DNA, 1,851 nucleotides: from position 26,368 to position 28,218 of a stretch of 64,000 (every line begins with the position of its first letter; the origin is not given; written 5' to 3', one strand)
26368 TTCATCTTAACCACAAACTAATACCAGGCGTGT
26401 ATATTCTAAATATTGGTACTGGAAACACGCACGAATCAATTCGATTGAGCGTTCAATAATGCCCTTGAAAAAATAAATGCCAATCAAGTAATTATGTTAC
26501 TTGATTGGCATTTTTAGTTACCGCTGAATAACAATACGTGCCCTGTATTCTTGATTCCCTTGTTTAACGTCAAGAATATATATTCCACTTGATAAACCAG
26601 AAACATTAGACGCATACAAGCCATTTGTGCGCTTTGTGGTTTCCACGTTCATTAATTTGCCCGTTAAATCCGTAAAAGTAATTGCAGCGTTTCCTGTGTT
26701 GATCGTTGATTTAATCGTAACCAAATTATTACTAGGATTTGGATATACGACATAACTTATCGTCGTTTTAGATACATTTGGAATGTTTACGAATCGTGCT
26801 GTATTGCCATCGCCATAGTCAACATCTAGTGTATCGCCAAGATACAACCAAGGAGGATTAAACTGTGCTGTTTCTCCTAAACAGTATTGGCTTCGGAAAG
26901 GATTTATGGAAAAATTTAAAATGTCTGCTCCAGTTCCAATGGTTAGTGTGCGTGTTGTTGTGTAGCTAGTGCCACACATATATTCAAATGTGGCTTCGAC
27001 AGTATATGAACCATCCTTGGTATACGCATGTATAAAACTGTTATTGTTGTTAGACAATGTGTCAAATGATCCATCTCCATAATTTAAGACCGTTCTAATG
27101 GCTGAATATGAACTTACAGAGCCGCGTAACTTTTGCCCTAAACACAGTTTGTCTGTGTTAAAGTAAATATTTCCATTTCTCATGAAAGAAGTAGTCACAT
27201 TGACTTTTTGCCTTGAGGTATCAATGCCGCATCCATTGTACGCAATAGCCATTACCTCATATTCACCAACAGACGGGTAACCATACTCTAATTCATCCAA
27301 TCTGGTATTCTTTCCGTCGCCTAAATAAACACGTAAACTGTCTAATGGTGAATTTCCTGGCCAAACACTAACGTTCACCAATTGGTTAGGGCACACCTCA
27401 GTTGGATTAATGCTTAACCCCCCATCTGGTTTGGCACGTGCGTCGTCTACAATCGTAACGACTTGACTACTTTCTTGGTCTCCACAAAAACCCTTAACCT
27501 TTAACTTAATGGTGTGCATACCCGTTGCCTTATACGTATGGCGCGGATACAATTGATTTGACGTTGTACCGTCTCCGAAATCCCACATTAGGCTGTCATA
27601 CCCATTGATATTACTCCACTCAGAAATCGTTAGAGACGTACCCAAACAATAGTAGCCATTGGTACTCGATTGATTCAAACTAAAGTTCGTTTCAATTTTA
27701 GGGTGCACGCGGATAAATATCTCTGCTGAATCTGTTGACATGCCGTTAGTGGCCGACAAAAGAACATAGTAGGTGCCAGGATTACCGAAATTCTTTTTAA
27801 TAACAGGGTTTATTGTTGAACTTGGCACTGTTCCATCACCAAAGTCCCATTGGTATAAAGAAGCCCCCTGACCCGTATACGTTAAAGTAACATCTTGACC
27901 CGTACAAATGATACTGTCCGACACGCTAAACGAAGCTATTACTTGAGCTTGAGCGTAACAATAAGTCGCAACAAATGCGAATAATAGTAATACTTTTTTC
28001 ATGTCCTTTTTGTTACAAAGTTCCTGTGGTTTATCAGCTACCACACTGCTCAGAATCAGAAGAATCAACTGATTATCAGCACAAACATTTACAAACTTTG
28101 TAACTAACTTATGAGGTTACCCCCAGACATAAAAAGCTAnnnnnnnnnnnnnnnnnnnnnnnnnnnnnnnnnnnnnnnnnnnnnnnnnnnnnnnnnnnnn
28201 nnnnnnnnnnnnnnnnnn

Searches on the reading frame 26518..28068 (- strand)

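Call 29: search_protein_families(library=ncbifam, proteins=[window:26518-28068:-], max_evalue=0.00001)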
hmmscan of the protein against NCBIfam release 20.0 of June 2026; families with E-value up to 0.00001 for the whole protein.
window:26518-28068:- (516 aa): 4 families
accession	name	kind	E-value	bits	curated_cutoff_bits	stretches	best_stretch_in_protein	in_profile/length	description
TIGR00864.1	PCC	subfamily_domain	2.1e-13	47.7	1861.4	1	71-225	1339-1488/2700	polycystin cation channel protein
TIGR04183.1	Por_Secre_tail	domain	2.4e-12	46.7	23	1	441-515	1-72/72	T9SS type A sorting domain-containing protein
NF038113.1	T9SSA_dep_M36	equivalog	3.9e-12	45.1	885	1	433-515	789-869/869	T9SS-dependent M36 family metallopeptidase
NF058578.1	CPR_pilus_PamR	equivalog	2.9e-06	26.4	300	0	273-358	134-219/297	pilus system RbmA-like protein PamR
